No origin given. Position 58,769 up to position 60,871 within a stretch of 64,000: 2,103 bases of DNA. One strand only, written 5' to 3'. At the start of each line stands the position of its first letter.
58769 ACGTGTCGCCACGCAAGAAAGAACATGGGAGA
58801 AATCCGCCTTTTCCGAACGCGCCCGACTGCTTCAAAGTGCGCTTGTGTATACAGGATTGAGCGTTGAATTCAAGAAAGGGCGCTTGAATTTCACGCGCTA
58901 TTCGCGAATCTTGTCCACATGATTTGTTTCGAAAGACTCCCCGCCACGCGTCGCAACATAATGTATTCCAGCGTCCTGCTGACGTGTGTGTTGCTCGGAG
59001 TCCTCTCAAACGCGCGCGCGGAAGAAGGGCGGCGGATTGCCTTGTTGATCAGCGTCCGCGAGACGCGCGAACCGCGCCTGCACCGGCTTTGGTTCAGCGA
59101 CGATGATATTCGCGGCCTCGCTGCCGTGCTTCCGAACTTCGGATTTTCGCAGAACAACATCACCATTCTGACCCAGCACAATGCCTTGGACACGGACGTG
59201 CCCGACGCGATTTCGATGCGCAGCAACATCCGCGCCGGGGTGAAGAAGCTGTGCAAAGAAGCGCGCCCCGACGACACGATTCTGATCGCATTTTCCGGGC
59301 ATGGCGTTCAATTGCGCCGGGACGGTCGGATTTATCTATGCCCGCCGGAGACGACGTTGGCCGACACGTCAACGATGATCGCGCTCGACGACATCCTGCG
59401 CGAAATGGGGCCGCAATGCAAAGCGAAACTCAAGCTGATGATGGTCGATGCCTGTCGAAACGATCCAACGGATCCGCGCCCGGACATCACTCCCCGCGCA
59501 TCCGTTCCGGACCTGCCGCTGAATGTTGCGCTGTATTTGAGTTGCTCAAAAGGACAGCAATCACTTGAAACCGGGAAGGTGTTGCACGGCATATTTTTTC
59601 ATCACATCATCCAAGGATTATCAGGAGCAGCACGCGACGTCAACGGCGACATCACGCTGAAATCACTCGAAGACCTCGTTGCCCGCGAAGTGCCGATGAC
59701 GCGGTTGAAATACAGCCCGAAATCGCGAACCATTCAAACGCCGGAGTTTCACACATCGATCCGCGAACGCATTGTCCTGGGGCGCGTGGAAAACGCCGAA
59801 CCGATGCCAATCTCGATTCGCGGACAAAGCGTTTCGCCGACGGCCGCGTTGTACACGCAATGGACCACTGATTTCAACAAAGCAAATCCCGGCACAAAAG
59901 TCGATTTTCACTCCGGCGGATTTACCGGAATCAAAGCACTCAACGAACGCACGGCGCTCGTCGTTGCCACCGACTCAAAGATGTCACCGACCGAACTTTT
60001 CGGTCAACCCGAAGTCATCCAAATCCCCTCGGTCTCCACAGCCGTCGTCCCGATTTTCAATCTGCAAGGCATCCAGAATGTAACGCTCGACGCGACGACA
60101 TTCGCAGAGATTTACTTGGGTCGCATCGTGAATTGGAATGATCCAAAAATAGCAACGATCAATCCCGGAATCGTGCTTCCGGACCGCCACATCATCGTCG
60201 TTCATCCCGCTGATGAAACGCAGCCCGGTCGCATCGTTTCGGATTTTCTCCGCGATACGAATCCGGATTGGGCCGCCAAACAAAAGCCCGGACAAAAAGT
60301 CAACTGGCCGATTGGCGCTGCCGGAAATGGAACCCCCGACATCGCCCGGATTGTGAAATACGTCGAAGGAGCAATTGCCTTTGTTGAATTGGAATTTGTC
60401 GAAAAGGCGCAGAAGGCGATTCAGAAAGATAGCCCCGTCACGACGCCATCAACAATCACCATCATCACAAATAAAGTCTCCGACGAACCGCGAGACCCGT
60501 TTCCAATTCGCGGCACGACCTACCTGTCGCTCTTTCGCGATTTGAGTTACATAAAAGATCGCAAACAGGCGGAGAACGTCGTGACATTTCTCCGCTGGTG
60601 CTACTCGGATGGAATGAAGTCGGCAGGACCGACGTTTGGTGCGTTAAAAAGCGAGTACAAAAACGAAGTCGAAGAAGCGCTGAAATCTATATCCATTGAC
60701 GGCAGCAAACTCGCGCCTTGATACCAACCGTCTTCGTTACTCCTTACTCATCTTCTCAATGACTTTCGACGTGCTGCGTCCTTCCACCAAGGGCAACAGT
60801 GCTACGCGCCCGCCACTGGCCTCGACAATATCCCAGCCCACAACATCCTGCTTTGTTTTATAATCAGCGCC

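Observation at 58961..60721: Exported caspase-like protease fused to a PstS-derived binding domain that has lost the phosphate ligands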

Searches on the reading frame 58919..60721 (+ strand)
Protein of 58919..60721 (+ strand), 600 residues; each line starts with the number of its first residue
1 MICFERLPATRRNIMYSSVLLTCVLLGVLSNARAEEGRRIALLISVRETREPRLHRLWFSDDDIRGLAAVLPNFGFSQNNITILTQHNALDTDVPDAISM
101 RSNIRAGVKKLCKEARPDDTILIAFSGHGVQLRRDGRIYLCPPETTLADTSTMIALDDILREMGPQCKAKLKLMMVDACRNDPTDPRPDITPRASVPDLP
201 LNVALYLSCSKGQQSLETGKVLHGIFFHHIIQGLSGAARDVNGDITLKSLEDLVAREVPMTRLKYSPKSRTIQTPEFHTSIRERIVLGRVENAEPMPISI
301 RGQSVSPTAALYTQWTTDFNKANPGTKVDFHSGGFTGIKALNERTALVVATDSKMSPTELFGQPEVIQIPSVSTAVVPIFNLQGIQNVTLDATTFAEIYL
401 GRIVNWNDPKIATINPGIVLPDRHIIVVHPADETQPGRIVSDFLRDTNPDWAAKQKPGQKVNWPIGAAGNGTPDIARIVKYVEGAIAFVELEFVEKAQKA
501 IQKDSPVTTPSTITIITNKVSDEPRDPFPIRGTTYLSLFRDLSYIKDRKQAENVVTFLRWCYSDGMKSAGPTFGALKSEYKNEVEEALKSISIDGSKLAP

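Call 3: search_protein_families(library=pfam, proteins=[window:58961-60721:+], max_evalue=0.01)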
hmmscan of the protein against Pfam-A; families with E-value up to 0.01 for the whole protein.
window:58961-60721:+ (586 aa): 2 families
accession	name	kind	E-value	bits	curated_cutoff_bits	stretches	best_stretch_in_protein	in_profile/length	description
PF12849.12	PBP_like_2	-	2.3e-18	67.4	27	1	286-550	12-266/267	PBP superfamily domain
PF00656.27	Peptidase_C14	-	9.9e-16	58.6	21.4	1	24-268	1-229/233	Caspase domain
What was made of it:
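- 59030..59764 (+): Caspase/metacaspase-like protease domain (residues 24-268). Catalytic His114 lies in SGHGV and Cys165 in VDACRND. Asp163 sits two residues before the Cys. Pfam PF00656 (call 3).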

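Call 4: search_protein_families(library=ncbifam, proteins=[window:58961-60721:+], max_evalue=0.01)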
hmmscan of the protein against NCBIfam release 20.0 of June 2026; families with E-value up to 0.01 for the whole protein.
window:58961-60721:+ (586 aa): 4 families
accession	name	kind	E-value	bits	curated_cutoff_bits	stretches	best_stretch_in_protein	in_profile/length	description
TIGR00975.1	3a0107s03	equivalog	2.1e-48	165.1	205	1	292-484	7-204/315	phosphate ABC transporter substrate-binding protein PstS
NF008171.0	PRK10918.1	equivalog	7.9e-38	130.3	339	1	286-576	29-335/346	phosphate ABC transporter substrate-binding protein PstS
NF047832.1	caspase_w_EACC1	subfamily_domain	1.2e-13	51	140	1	26-244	2-208/211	caspase, EACC1-associated type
TIGR02136.1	ptsS_2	subfamily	1.3e-06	27.8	206.6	1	294-505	49-248/295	phosphate ABC transporter substrate-binding protein PstS family protein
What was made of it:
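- On PstS phosphate-binding protein (TIGR00975 / NF008171 equivalogs): NF008171 scores 130.3 against 339 (call 4).
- Closest known: Metacaspases, orthocaspases and MALT1 paracaspase. Different: It scores below the cutoff of the NCBIfam 'caspase, EACC1-associated' model (51 bits against 140; call 4).
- Checked: NCBIfam PstS TIGR00975 matches at E 2.1e-48, but its 165 bits are below the 205-bit cutoff (call 4).
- The NCBIfam PstS score is below its cutoff (call 4).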

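Call 5: search_solved_structures(query=window:58961-60721:+, max_evalue=0.001, show_alignments=3)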
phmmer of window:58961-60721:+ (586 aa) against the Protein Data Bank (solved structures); distinct sequences matched with E-value up to 0.001: 19.
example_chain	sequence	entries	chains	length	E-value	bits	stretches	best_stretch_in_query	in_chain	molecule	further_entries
5wnn_A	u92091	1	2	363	4.4e-34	121.4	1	290-569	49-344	Phosphate-binding protein PstS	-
2z22_X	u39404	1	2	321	8.2e-34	120.5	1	285-577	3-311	Periplasmic phosphate-binding protein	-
35yt_A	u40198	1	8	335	2.6e-33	118.8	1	288-482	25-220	Phosphate-binding protein PstS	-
1ixg_A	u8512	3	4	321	6.6e-33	117.5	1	285-576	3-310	PHOSPHATE-BINDING PROTEIN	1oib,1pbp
9k3s_E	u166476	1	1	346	6.7e-33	117.4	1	285-576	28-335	Phosphate-binding protein PstS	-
1ixh_A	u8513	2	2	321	7.1e-33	117.4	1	285-576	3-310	PHOSPHATE-BINDING PROTEIN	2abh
1a54_A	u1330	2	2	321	1.2e-32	116.6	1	285-576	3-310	Phosphate-binding protein PstS | PHOSPHATE-BINDING PROTEIN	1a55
1a40_A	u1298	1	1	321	1.3e-32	116.5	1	285-576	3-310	PHOSPHATE-BINDING PERIPLASMIC PROTEIN PRECURSOR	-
9k3x_E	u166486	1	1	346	2.7e-32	115.4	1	285-576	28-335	Phosphate-binding protein PstS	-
1ixi_A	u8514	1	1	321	3.4e-32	115.1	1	285-576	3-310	PHOSPHATE-BINDING PROTEIN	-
1quk_A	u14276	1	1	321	3.6e-32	115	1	285-576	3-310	PHOSPHATE-BINDING PROTEIN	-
1qui_A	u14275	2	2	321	6.5e-32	114.2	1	285-576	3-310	PHOSPHATE-BINDING PROTEIN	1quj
1qul_A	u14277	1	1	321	6.8e-32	114.1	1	285-576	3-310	PHOSPHATE-BINDING PROTEIN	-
8ods_A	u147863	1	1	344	7.3e-29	104.1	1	285-480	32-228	Phosphate-binding protein PstS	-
7xg7_A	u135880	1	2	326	8.5e-17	64.3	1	273-482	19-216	Phosphate transporter subunit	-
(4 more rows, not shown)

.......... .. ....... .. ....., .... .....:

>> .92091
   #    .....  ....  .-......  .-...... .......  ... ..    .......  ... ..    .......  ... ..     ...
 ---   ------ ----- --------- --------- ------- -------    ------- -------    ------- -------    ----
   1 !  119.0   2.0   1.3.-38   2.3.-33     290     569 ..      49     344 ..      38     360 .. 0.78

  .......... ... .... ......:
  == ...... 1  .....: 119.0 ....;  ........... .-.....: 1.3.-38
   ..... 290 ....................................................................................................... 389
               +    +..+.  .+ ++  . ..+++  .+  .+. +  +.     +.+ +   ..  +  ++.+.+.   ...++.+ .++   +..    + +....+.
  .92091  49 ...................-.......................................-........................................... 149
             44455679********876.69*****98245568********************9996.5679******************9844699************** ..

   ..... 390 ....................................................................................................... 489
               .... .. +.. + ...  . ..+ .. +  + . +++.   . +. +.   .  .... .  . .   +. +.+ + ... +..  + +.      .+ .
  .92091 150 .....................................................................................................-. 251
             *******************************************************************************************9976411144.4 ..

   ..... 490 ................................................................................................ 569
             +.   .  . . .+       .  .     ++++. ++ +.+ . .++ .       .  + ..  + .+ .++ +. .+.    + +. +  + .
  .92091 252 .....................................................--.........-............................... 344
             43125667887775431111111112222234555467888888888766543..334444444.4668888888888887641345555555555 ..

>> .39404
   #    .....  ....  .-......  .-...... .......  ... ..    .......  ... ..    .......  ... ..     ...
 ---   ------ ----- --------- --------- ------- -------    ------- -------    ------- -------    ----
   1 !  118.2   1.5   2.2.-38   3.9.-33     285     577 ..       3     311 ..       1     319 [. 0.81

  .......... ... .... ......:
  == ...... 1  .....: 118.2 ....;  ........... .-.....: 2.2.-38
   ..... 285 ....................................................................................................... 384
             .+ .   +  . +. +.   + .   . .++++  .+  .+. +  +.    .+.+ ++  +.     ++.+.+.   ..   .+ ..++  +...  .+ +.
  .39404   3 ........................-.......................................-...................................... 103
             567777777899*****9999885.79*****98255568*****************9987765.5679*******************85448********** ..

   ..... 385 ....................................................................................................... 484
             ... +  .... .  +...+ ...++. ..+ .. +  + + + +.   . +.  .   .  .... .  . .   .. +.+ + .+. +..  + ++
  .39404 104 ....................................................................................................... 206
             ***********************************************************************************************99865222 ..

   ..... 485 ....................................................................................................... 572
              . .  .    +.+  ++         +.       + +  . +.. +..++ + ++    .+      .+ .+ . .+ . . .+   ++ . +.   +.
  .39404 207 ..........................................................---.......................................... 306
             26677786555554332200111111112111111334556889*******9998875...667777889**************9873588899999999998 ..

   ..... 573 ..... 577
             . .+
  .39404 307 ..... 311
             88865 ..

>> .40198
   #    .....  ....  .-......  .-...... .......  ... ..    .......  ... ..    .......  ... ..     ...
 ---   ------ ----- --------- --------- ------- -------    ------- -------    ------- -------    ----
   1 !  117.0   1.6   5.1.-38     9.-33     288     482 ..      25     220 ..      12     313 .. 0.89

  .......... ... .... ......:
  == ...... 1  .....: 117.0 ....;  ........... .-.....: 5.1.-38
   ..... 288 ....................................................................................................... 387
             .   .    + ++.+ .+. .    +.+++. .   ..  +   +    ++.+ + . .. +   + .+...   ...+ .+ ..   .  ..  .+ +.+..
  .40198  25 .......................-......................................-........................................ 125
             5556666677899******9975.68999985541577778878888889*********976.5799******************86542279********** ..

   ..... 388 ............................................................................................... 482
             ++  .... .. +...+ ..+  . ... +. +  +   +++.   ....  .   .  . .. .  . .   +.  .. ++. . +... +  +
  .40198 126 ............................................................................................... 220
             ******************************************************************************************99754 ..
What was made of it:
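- On PstS phosphate-binding protein (TIGR00975 / NF008171 equivalogs): PDB PstS hits have E about 1e-33 (call 5).
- Checked: PDB sequence hits are all PstS: 5wnn, 2z22 and 1ixh at E about 1e-33, aligning residues 285-576 to PstS 3-310 (call 5).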

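Call 6: find_homologous_proteins(query=window:58961-60721:+)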
Query window:58961-60721:+ (586 aa): 66 proteins with E <= 0.001 among 8000 candidates.
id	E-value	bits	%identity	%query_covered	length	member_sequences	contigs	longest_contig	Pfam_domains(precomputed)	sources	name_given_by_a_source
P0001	0.0e+0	1329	100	100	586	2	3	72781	PF00656.28,PF12849.13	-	-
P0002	3.1e-207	708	55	98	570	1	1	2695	PF00656.28,PF12849.13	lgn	-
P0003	7.3e-157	542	45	99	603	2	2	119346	PF00656.28,PF12849.13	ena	-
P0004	4.1e-148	513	42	99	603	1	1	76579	PF00656.28,PF12849.13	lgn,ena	-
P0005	1.1e-142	495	43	90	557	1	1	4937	PF00656.28,PF12849.13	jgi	jgi:ABC-type phosphate transport system substrate-binding protein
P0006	2.6e-37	147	36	45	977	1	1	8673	PF17820.8,PF00656.28,PF00595.30,PF13180.13,PF08238.19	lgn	-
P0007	1.2e-35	141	41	31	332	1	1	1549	PF12727.13,PF01547.31,PF12849.13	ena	-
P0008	1.7e-35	141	32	44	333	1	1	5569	PF12727.13,PF01547.31,PF12849.13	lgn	-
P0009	1.8e-35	141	31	44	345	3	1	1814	PF12727.13,PF01547.31,PF12849.13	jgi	jgi:phosphate transport system substrate-binding protein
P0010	4.0e-35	140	31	46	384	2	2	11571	PF12727.13,PF12849.13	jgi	jgi:phosphate transport system substrate-binding protein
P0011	8.0e-35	139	32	44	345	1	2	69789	PF12727.13,PF01547.31,PF12849.13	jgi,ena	-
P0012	9.9e-35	138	31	48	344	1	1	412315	PF12727.13,PF01547.31,PF12849.13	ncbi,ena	-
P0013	1.2e-34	138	39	31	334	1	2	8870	PF12727.13,PF01547.31,PF12849.13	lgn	-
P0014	2.7e-34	137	32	51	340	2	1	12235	PF01547.31,PF12849.13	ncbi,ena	-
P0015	3.2e-34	137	39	31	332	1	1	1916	PF12727.13,PF01547.31,PF12849.13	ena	-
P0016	1.0e-33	135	38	31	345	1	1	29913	PF12727.13,PF01547.31,PF12849.13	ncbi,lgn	-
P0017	1.1e-33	135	40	31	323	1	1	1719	PF01547.31,PF12849.13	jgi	jgi:phosphate transport system substrate-binding protein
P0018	1.2e-33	135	33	42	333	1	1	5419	PF12727.13,PF01547.31,PF12849.13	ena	-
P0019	1.3e-33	135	39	31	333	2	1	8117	PF12727.13,PF01547.31,PF12849.13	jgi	jgi:phosphate transport system substrate-binding protein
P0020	1.3e-33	135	41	31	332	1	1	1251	PF01547.31,PF12849.13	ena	-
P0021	2.0e-33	134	39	31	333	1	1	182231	PF12727.13,PF01547.31,PF12849.13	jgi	jgi:phosphate transport system substrate-binding protein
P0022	2.6e-33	134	31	44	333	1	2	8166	PF12727.13,PF01547.31,PF12849.13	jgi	-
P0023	2.6e-33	134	37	31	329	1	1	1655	PF12727.13,PF01547.31,PF12849.13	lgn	-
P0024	3.3e-33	133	38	31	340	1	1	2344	PF12727.13,PF01547.31,PF12849.13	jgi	jgi:phosphate transport system substrate-binding protein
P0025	3.8e-33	133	38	31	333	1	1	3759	PF12727.13,PF01547.31,PF12849.13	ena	-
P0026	7.2e-33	132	36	31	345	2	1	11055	PF12727.13,PF01547.31,PF12849.13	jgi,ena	-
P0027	1.3e-32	131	37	31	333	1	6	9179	PF01547.31,PF12849.13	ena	-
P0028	1.5e-32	131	32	44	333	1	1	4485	PF12727.13,PF01547.31,PF12849.13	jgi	jgi:phosphate transport system substrate-binding protein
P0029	1.7e-32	131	38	31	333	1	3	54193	PF12727.13,PF01547.31,PF12849.13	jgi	-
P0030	1.8e-32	131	36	31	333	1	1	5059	PF01547.31,PF12849.13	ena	-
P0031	4.0e-32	130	38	31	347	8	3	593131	PF12727.13,PF01547.31,PF12849.13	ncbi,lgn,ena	-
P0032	4.9e-32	130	38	31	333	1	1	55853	PF12727.13,PF01547.31,PF12849.13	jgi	jgi:phosphate transport system substrate-binding protein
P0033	5.5e-32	129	37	31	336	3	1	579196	PF12727.13,PF01547.31,PF12849.13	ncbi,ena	-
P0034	6.0e-32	129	37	31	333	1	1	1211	PF12727.13,PF01547.31,PF12849.13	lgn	-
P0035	6.2e-32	129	36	31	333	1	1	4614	PF01547.31,PF12849.13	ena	-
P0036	6.6e-32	129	34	39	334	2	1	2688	PF12727.13,PF01547.31,PF12849.13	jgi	-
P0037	6.9e-32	129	36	31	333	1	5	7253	PF01547.31,PF12849.13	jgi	jgi:phosphate transport system substrate-binding protein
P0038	8.2e-32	129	39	31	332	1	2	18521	PF12727.13,PF01547.31,PF12849.13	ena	-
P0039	8.3e-32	129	36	31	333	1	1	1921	PF01547.31,PF12849.13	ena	-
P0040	9.6e-32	129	36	31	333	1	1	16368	PF01547.31,PF12849.13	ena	-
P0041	1.2e-31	128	39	31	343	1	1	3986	PF12727.13,PF01547.31,PF12849.13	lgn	-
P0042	1.2e-31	128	36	31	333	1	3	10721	PF01547.31,PF12849.13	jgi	jgi:phosphate transport system substrate-binding protein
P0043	1.7e-31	128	36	31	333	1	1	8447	PF01547.31,PF12849.13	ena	-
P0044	1.9e-31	128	36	31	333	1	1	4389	PF01547.31,PF12849.13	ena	-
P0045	2.7e-31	127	39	32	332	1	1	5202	PF01547.31,PF12849.13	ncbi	-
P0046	3.1e-31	127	37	31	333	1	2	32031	PF12727.13,PF01547.31,PF12849.13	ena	-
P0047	3.2e-31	127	31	44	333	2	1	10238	PF12727.13,PF01547.31,PF12849.13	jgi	-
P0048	4.6e-31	126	36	31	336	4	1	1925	PF12727.13,PF01547.31,PF12849.13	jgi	-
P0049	5.7e-31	126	36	31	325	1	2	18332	PF12727.13,PF01547.31,PF12849.13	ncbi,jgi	jgi:phosphate transport system substrate-binding protein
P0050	7.8e-31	126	36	31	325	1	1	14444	PF12727.13,PF01547.31,PF12849.13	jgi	jgi:phosphate transport system substrate-binding protein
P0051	1.7e-30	124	38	31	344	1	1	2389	PF12727.13,PF01547.31,PF12849.13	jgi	-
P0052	3.5e-30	123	31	44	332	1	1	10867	PF12727.13,PF01547.31,PF12849.13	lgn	-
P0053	1.0e-29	122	29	47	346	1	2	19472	PF01547.31,PF12849.13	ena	-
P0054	1.2e-29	122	35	31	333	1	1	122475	PF12727.13,PF01547.31,PF12849.13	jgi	jgi:phosphate transport system substrate-binding protein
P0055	2.1e-28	118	28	45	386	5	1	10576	PF12727.13,PF01547.31,PF12849.13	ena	-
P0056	2.8e-28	117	36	31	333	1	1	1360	PF12727.13,PF01547.31,PF12849.13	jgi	jgi:phosphate transport system substrate-binding protein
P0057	4.1e-27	113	35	31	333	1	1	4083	PF12727.13,PF01547.31,PF12849.13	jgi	jgi:phosphate transport system substrate-binding protein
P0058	5.1e-27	113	29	51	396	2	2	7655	PF12849.13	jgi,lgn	-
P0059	3.7e-23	100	32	37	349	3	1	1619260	PF01547.31,PF12849.13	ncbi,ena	-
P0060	1.1e-21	95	27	50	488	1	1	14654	PF12849.13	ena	-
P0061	2.4e-17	81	33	38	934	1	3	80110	PF00656.28,PF03781.23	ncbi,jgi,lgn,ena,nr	ncbi:MAG TPA: SUMF1/EgtB/PvdO family nonheme iron enzyme [Pirellulales bacterium]|nr:SUMF1/EgtB/PvdO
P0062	4.3e-16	77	28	26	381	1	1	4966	PF12849.13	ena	-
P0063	5.6e-10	57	24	45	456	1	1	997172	PF00656.28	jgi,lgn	-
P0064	1.1e-9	56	28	38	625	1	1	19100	PF00656.28,PF03781.23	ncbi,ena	-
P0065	2.0e-7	48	26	41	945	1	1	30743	PF00656.28,PF20245.4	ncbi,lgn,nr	ncbi:MAG: caspase family protein [Acidobacteria bacterium]|nr:caspase family protein [Acidobacteriot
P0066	8.3e-4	36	28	27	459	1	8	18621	PF00656.28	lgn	-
